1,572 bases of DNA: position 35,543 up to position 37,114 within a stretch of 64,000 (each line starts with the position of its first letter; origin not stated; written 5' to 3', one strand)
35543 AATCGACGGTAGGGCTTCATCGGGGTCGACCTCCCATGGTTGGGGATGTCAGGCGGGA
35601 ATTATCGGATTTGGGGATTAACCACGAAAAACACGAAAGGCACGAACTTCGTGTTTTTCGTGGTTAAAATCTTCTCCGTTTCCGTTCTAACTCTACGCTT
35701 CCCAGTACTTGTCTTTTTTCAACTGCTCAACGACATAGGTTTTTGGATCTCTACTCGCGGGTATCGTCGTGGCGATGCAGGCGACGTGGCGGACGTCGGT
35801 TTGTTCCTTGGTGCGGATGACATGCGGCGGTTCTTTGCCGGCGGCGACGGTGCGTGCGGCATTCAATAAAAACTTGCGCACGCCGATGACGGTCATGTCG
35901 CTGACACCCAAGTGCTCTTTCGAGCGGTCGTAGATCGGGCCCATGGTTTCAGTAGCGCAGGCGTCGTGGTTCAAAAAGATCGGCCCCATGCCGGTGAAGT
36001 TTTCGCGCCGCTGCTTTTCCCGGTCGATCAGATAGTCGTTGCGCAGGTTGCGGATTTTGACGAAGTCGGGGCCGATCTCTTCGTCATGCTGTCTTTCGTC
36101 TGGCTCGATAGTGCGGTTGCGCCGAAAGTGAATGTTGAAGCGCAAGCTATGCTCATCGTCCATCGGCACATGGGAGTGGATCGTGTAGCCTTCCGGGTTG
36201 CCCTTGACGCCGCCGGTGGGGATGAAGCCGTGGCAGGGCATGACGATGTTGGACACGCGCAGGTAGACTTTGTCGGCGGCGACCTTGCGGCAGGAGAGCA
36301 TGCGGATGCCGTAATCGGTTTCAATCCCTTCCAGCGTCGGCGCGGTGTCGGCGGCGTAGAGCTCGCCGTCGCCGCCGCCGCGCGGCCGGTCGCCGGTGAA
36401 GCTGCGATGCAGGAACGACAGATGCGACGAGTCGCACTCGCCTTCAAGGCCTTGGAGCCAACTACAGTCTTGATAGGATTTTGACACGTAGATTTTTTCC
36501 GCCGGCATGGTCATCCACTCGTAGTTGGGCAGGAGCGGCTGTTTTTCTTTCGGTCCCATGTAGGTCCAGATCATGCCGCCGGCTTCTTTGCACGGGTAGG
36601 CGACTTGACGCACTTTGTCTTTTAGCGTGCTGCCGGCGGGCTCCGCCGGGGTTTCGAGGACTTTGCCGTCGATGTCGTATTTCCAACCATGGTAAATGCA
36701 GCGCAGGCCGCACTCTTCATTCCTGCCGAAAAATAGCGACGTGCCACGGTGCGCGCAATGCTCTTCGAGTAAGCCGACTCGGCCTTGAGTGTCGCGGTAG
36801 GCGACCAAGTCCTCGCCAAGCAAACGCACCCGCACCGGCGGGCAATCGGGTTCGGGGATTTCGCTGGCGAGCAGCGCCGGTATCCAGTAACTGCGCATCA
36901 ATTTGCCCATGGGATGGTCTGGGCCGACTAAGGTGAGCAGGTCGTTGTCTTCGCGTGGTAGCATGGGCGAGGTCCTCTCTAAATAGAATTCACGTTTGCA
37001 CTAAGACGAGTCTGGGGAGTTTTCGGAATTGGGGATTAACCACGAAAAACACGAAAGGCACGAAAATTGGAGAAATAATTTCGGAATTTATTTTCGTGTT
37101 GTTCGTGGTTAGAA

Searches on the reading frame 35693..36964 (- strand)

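Call 49: search_protein_families(library=pfam, proteins=[window:35693-36964:-], max_evalue=0.00001)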
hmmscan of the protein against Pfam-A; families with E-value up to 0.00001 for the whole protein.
window:35693-36964:- (423 aa): 2 families
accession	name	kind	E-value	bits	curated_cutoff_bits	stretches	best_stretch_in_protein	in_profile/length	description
PF19301.5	LigXa_C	-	1.8e-34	119.7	27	1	134-418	1-292/304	LigXa C-terminal domain like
PF00355.32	Rieske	-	4.7e-16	58.9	20.3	1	27-110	2-83/88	Rieske [2Fe-2S] domain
